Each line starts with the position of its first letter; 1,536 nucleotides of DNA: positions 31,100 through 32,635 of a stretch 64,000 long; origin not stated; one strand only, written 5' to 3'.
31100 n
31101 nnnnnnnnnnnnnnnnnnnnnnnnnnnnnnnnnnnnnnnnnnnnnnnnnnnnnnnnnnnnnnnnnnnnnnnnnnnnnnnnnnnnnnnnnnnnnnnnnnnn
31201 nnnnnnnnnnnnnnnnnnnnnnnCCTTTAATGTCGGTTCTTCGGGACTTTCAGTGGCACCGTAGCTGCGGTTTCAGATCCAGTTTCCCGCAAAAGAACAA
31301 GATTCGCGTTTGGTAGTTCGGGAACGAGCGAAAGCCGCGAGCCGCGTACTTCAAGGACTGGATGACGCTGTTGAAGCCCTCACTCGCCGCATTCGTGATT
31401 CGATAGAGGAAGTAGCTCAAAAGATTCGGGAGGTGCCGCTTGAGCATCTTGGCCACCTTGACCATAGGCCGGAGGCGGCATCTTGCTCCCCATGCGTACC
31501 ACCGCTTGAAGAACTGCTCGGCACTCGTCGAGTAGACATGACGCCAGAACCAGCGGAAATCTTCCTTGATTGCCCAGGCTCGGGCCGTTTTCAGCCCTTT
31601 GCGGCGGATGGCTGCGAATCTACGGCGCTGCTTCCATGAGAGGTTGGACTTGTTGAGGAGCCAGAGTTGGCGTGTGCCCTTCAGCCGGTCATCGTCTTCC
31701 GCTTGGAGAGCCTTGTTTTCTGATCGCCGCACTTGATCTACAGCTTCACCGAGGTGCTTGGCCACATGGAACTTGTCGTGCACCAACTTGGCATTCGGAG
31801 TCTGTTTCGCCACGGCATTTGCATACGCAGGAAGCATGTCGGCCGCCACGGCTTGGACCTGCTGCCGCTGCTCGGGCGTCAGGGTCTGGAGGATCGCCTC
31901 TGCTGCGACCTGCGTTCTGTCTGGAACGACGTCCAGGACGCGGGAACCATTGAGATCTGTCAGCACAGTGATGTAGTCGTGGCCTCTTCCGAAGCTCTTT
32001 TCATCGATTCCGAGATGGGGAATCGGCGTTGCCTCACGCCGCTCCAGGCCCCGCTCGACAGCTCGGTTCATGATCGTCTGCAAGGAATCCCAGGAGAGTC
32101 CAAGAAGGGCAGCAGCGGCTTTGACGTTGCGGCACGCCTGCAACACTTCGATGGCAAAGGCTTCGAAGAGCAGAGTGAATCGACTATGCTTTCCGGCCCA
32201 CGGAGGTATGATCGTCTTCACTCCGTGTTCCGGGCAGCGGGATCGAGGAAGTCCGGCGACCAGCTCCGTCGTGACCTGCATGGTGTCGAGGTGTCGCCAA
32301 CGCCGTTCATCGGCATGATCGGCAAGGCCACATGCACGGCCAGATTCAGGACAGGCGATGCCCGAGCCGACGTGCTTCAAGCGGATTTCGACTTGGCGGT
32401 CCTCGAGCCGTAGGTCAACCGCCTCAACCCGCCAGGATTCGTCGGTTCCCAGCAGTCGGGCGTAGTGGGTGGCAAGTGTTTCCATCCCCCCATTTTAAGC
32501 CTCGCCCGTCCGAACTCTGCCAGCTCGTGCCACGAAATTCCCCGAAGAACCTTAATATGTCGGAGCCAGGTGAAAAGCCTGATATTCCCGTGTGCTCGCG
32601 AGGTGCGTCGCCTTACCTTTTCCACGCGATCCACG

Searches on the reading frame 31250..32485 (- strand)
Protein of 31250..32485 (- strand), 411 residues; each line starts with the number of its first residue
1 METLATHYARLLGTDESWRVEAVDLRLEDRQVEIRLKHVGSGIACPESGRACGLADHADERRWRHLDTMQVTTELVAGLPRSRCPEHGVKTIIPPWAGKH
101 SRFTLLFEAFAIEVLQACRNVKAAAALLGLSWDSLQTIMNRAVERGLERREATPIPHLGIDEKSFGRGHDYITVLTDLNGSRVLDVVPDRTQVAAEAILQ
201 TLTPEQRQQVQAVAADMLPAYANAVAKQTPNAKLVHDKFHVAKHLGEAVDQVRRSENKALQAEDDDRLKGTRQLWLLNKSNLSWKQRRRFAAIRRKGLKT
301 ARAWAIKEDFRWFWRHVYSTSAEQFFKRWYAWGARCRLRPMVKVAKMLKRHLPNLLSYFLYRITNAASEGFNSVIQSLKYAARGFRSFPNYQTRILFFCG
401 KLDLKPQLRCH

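Call 5: search_protein_families(library=pfam, max_evalue=0.1, proteins=[window:31250-32485:-])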
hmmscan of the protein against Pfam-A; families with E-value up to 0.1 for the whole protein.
window:31250-32485:- (411 aa): 6 families
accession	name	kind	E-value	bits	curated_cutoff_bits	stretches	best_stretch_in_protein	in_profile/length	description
PF01610.23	DDE_Tnp_ISL3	-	2.6e-77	260.3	23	1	158-395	1-240/240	Transposase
PF13542.12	HTH_Tnp_ISL3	-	2.1e-16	59.5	27.4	1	95-143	4-51/51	Helix-turn-helix domain of transposase family ISL3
PF14690.11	Zn_ribbon_ISL3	-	1e-06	29.4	25.5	1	43-87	3-47/47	zinc-finger of transposase IS204/IS1001/IS1096/IS1165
PF13518.12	HTH_28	-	0.0095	16.4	25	1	115-148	9-42/52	Helix-turn-helix domain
PF02954.25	HTH_8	-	0.019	15.1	22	1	112-133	11-33/42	Bacterial regulatory protein, Fis family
PF13551.12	HTH_29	-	0.043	14.3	28.1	0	117-148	11-42/64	Winged helix-turn helix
